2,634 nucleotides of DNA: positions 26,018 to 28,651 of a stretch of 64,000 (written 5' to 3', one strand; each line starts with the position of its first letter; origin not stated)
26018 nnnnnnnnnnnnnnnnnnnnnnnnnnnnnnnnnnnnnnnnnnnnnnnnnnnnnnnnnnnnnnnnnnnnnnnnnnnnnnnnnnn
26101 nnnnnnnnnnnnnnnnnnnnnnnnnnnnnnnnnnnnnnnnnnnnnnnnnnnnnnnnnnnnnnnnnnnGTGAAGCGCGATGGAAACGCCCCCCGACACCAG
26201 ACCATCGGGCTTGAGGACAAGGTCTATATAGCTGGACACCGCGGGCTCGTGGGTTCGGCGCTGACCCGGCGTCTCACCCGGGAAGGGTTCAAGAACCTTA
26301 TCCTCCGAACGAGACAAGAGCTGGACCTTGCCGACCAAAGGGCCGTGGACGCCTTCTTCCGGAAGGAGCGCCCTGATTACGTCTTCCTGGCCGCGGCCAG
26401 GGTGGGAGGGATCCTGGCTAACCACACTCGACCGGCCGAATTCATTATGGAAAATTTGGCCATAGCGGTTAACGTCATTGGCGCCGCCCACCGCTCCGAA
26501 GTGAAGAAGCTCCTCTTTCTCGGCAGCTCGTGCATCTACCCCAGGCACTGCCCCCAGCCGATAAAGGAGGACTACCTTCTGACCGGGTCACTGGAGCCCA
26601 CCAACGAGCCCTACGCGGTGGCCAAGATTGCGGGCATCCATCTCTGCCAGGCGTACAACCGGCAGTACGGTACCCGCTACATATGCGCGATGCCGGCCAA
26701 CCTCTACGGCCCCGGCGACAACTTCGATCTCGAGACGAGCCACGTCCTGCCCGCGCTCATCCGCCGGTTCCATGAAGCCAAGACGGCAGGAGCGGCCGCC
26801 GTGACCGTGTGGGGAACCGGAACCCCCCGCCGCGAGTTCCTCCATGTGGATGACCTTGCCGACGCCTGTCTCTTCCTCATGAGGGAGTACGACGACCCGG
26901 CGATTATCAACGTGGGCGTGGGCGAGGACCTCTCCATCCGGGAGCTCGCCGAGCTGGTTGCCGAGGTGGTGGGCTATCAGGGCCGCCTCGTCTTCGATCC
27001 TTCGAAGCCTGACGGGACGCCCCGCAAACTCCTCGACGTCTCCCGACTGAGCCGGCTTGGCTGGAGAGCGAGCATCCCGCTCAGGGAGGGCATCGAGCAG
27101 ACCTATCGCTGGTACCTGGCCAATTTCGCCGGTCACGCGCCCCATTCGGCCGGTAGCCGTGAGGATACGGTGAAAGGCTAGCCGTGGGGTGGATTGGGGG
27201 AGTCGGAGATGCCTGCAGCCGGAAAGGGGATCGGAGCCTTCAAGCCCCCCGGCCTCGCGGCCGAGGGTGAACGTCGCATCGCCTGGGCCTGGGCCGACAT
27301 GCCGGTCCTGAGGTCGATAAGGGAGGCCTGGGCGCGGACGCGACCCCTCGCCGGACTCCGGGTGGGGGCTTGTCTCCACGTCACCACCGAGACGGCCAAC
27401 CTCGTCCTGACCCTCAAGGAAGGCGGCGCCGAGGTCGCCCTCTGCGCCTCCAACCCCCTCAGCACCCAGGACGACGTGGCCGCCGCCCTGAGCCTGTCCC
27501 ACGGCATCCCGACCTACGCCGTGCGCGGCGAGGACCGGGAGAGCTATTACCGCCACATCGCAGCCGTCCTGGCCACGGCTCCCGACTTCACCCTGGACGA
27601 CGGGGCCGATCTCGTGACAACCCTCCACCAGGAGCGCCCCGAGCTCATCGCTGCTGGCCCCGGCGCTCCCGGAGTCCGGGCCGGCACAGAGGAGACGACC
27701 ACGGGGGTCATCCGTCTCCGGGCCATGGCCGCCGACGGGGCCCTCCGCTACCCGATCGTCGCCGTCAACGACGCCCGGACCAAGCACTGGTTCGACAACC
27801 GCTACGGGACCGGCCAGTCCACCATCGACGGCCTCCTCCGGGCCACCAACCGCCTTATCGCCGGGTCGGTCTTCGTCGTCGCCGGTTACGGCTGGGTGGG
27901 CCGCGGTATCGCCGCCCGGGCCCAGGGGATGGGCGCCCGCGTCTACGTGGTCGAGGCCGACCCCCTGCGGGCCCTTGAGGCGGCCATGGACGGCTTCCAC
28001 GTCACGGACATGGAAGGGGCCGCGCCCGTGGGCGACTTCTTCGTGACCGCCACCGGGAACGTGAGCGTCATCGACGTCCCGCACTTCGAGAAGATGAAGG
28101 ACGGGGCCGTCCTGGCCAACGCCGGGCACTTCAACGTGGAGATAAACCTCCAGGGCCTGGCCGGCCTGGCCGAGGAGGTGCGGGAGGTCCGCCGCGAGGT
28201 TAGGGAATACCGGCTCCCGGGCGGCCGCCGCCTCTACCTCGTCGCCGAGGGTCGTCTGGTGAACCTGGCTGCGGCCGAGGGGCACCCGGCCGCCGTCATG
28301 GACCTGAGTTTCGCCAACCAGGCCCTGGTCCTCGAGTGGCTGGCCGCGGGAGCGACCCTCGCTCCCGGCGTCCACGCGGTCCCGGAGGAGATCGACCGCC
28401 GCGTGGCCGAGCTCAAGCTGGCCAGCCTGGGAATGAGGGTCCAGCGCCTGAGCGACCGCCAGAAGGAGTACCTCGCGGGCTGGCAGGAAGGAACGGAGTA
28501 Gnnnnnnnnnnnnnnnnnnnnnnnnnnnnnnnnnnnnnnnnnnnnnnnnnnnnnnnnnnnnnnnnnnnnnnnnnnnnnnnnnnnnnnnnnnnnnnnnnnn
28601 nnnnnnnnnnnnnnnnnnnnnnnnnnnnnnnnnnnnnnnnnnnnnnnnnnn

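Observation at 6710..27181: Surface-glycan (probably S-layer glycosylation) locus immediately downstream of the SLH genes, with three Wzy_C proteins and no recognisable flippase or ABC exporter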

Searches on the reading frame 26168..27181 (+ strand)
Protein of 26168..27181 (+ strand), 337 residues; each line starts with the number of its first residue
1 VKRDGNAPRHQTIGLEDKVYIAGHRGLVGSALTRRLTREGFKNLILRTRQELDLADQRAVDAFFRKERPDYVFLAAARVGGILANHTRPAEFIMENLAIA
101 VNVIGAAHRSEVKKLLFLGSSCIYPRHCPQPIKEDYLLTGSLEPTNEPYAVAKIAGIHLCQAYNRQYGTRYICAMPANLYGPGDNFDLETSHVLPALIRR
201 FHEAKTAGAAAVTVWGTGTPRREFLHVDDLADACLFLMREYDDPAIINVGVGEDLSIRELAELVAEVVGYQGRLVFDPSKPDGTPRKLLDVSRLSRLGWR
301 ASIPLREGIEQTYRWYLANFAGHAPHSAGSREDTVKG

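Call 6: search_protein_families(library=pfam, proteins=[window:26168-27181:+], max_evalue=0.01)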
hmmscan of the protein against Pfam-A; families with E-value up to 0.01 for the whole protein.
window:26168-27181:+ (337 aa): 4 families
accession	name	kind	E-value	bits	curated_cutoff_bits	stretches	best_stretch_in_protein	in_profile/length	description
PF01370.27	Epimerase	-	7.2e-70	235.6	20.9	1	19-250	1-240/240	NAD dependent epimerase/dehydratase family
PF16363.11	GDP_Man_Dehyd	-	1.2e-21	78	27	1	51-311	58-331/332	GDP-mannose 4,6 dehydratase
PF04321.23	RmlD_sub_bind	-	4.9e-09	36.1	27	1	18-182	2-154/287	RmlD substrate binding domain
PF02719.21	Polysacc_synt_2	-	1.1e-05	25.2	20.2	1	53-118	62-126/293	Polysaccharide biosynthesis protein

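Call 69: search_protein_families(library=ncbifam, proteins=[window:26168-27181:+], max_evalue=1e-10)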
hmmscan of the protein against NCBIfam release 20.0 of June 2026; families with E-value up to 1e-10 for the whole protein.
window:26168-27181:+ (337 aa): 6 families
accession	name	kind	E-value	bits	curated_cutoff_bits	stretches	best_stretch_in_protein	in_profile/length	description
NF047922.1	GDPFucSynFcl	equivalog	7.7e-154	511.6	500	1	17-319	3-304/308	GDP-L-fucose synthase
TIGR01181.1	dTDP_gluc_dehyt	equivalog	1.5e-23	83.4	365.1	1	52-319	57-314/321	dTDP-glucose 4,6-dehydratase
TIGR01179.1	galE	equivalog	2.5e-22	79.1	262.3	1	51-316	53-325/332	UDP-glucose 4-epimerase GalE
TIGR04180.1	EDH_00030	hypoth_equivalog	6.9e-18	64.7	475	1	69-279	71-267/297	NAD-dependent 4,6-dehydratase LegB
NF007490.0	PRK10084.1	subfamily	3.6e-13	49.2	649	0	143-320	162-338/361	dTDP-glucose 4,6-dehydratase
NF007582.0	PRK10217.1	equivalog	2.8e-12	46.4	698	0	51-330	57-345/355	dTDP-glucose 4,6-dehydratase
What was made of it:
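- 26168..27181 (+): GDP-L-fucose synthase (Fcl). NF047922 511.6 bits (call 69).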

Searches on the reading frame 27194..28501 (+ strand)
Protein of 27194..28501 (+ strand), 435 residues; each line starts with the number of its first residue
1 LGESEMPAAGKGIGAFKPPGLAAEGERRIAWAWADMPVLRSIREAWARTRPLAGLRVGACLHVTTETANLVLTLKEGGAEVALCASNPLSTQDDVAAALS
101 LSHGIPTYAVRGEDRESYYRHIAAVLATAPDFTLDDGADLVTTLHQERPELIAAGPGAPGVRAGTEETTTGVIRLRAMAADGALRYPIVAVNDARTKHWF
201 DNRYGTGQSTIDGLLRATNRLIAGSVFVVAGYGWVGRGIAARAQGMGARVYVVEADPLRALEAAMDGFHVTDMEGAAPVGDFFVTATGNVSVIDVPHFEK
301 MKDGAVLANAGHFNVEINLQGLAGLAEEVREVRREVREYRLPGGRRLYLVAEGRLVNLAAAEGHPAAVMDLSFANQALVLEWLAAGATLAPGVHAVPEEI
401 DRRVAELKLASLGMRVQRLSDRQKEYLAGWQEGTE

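Call 6: search_protein_families(library=pfam, proteins=[window:27194-28501:+], max_evalue=0.01)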
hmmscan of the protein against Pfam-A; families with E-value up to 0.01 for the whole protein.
window:27194-28501:+ (435 aa): 4 families
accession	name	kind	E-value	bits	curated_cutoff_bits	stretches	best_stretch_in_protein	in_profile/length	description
PF05221.23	AdoHcyase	-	6e-53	180.4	25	2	21-146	9-138/299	S-adenosyl-L-homocysteine hydrolase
PF00670.27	AdoHcyase_NAD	-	5.8e-51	173.3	27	1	202-362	1-161/162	S-adenosyl-L-homocysteine hydrolase, NAD binding domain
PF02826.25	2-Hacid_dh_C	-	2.2e-08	34.1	25.1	1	216-311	28-127/178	D-isomer specific 2-hydroxyacid dehydrogenase, NAD binding domain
PF02254.24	TrkA_N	-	0.0015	19.2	23.8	1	227-271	1-45/116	TrkA-N domain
